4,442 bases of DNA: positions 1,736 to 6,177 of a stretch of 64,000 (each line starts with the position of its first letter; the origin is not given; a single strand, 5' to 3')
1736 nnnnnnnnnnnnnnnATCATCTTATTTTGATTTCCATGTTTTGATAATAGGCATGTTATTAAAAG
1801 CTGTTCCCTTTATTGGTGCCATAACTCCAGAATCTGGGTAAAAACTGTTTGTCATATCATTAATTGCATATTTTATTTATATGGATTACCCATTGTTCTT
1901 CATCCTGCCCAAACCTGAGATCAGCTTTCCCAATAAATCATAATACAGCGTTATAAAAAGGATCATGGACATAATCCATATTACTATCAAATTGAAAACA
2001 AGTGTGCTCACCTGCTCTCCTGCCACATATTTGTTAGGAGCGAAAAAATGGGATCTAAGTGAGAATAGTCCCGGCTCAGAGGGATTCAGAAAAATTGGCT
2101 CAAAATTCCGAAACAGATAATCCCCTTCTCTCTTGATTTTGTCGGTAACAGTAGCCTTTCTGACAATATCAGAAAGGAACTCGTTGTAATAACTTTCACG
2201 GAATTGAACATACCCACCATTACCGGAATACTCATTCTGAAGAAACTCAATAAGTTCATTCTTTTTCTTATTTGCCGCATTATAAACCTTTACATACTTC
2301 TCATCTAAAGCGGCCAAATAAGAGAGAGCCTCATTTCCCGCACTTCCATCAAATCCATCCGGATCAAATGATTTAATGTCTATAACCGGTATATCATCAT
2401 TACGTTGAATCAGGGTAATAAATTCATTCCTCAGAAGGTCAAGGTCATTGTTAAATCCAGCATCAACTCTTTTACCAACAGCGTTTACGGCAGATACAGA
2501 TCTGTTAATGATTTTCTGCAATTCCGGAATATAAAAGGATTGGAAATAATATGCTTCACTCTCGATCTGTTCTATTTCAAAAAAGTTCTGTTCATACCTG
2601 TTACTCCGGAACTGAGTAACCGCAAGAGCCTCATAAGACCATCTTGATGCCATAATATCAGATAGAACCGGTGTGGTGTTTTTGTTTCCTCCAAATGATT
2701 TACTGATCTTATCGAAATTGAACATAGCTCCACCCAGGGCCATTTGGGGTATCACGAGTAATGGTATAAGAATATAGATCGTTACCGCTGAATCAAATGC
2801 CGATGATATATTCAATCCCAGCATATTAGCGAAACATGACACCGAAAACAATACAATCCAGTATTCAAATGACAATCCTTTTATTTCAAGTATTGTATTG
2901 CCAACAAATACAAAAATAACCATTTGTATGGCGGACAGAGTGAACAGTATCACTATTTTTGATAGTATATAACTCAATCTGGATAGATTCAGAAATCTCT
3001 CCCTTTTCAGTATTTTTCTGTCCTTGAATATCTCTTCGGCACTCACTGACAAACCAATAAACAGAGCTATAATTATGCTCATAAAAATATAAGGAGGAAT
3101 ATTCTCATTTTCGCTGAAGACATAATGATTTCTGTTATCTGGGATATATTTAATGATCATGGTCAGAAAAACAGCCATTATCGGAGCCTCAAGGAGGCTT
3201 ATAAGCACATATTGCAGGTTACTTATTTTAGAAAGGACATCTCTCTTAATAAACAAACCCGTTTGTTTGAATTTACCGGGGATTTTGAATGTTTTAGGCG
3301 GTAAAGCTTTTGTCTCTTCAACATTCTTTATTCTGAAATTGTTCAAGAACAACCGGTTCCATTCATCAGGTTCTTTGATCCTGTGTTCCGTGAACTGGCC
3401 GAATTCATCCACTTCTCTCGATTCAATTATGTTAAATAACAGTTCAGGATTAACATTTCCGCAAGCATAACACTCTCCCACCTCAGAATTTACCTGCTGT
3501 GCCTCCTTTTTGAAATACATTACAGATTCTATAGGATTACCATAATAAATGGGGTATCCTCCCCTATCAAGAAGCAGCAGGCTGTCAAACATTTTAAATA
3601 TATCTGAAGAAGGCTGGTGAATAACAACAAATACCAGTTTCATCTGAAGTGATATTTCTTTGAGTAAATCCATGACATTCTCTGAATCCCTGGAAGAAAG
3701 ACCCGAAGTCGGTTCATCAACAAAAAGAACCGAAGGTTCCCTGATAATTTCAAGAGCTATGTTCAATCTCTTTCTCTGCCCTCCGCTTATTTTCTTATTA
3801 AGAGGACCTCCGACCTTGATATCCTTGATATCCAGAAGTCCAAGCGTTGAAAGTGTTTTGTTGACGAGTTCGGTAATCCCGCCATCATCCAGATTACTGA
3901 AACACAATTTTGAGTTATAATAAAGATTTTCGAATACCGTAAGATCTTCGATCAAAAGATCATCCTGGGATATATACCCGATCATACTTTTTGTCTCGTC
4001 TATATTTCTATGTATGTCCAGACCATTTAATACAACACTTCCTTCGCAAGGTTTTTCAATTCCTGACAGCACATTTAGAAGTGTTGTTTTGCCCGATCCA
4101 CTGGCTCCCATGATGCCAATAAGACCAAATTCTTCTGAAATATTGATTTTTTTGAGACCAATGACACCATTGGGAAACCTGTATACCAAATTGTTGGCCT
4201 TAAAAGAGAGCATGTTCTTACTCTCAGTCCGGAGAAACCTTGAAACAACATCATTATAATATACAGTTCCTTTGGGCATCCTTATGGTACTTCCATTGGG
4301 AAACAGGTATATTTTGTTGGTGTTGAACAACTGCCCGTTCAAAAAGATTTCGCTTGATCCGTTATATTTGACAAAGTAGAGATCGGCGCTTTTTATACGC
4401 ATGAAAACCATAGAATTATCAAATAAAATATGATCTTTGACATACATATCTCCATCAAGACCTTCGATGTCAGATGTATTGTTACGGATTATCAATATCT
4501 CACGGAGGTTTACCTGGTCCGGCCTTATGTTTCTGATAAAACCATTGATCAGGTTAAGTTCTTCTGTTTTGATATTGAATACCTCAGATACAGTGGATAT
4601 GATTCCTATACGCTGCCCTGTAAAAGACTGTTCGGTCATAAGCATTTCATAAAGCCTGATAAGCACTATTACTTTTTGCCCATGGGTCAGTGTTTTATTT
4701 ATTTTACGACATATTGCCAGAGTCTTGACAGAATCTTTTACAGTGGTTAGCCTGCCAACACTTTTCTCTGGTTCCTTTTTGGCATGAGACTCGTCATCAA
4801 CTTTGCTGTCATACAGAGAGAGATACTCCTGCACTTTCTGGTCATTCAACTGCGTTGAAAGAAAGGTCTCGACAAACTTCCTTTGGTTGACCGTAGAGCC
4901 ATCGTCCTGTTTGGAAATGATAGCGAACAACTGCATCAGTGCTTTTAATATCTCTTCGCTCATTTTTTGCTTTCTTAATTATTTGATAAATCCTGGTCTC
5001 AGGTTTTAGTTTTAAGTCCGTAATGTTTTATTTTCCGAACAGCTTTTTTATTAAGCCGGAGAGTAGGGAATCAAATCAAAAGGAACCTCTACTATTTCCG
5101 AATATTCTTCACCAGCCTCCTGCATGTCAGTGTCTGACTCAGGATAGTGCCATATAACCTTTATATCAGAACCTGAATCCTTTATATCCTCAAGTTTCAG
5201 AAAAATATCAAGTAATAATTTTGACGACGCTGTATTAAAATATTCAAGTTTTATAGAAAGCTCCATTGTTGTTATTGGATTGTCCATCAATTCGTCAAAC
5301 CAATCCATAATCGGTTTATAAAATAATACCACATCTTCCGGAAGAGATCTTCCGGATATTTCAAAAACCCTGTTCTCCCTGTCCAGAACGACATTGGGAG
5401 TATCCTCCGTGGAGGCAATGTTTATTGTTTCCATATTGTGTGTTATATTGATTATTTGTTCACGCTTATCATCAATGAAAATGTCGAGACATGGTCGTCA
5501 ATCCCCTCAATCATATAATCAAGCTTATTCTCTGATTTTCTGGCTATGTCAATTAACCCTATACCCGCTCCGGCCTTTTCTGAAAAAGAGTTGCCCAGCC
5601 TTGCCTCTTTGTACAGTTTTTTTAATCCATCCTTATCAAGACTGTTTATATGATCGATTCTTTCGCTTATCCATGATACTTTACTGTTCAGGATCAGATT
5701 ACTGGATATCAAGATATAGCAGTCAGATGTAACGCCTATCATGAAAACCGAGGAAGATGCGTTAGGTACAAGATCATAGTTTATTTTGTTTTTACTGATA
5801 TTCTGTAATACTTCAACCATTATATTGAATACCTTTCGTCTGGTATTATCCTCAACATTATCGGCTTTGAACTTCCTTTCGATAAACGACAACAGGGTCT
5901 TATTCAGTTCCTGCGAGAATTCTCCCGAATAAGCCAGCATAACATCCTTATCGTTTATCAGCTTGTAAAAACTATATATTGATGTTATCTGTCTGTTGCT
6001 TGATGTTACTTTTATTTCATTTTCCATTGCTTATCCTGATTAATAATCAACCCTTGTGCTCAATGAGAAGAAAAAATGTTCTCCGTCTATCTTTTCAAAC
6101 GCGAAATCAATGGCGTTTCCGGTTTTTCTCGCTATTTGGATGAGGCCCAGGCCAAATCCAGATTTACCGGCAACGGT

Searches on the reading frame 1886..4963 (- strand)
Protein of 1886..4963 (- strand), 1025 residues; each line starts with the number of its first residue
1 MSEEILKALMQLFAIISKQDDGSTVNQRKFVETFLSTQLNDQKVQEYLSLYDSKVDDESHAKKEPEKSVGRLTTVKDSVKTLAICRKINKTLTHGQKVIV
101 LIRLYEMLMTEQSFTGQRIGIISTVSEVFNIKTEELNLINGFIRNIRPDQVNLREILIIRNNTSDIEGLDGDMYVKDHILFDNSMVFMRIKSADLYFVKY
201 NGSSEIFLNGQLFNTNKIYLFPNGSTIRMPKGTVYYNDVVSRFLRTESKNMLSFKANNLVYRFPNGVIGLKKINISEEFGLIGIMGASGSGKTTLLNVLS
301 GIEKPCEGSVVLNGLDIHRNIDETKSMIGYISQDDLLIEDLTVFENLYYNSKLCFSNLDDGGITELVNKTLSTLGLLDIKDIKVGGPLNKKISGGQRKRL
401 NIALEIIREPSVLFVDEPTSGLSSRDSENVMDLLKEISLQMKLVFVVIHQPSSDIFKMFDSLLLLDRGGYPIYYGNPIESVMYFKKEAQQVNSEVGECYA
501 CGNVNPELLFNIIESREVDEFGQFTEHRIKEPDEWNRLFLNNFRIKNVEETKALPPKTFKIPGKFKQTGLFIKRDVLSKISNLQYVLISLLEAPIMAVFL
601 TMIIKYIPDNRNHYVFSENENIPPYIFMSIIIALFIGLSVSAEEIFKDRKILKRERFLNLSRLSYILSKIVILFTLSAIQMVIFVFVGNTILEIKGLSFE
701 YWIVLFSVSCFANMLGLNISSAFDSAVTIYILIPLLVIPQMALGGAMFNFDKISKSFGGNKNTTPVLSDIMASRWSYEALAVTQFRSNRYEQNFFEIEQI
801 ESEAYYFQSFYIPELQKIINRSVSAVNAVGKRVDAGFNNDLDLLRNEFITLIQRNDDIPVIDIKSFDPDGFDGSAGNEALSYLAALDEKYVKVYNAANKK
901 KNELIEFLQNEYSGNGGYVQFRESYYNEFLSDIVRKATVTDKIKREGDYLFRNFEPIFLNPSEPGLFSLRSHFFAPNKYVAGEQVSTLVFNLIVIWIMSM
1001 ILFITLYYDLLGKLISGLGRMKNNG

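Call 79: search_protein_families(library=ncbifam, proteins=[window:1886-4963:-], max_evalue=1e-10)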
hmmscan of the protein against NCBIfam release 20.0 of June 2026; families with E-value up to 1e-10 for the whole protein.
window:1886-4963:- (1025 aa): 127 families (the best 25 are shown)
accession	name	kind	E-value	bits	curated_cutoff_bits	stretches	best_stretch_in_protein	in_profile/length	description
TIGR00955.1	3a01204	subfamily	3.8e-67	227.2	736.35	1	281-792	53-559/617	pigment precursor permease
TIGR00956.1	3a01205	subfamily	9.5e-42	142.8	1959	1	283-476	793-987/1394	pleiotropic drug resistance family protein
TIGR03608.1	L_ocin_972_ABC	subfamily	6.1e-31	107.5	254.85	1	270-452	14-195/206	putative bacteriocin export ABC transporter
TIGR01188.1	drrA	subfamily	2.4e-30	105.9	312.45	1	279-468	19-200/302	daunorubicin resistance ABC transporter, ATP-binding protein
TIGR02315.1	ABC_phnC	equivalog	8.7e-30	103.9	266.1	1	255-450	3-205/243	phosphonate ABC transporter ATP-binding protein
TIGR02673.1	FtsE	equivalog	4.9e-29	101.5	264.85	1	257-451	5-197/214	cell division ATP-binding protein FtsE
TIGR03375.1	type_I_sec_LssB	subfamily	7e-27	94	693.1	1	258-468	470-677/696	type I secretion system permease/ATPase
TIGR02211.1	LolD_lipo_ex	equivalog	7.1e-27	94.4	307.75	1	270-463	21-212/221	lipoprotein-releasing ABC transporter ATP-binding protein LolD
NF043075.1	MMSYN1_0197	equivalog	2.2e-26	92.6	550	1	268-469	16-210/341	spermidine/putrescine ABC transporter ATP-binding protein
TIGR04521.1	ECF_ATPase_2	equivalog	3.3e-26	92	330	1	268-491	19-242/279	energy-coupling factor transporter ATPase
NF038007.1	ABC_ATP_DarD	equivalog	5e-26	91.5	375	1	270-452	21-202/218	darobactin export ABC transporter ATP-binding protein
NF040933.2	ABC_arch_GlcV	equivalog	1.3e-25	90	450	1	265-479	17-228/357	glucose ABC transporter ATP-binding protein GlcV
TIGR01187.1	potA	subfamily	2.6e-25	89.2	355.6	1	284-469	1-178/325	polyamine ABC transporter ATP-binding protein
NF033858.1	ABC2_perm_RbbA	equivalog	3.4e-25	88.1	1050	1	241-449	254-456/909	ribosome-associated ATPase/putative transporter RbbA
TIGR02857.1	CydD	equivalog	6.1e-25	88.2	435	1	253-452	321-518/529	thiol reductant ABC exporter subunit CydD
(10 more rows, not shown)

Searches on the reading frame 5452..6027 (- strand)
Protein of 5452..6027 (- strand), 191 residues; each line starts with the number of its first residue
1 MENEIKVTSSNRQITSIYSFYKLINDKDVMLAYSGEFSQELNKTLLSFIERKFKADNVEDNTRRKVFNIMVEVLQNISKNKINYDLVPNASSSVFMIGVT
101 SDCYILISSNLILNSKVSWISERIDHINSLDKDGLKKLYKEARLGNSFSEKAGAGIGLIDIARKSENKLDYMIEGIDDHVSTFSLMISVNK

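Call 49: search_protein_families(library=pfam, proteins=[window:5452-6027:-], max_evalue=0.1)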
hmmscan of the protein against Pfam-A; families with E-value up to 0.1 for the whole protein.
window:5452-6027:- (191 aa): 1 family
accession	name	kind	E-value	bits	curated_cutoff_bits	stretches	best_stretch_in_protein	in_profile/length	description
PF19788.4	DUF6272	-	3.2e-36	124.4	26.6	1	54-183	3-134/134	Family of unknown function (DUF6272)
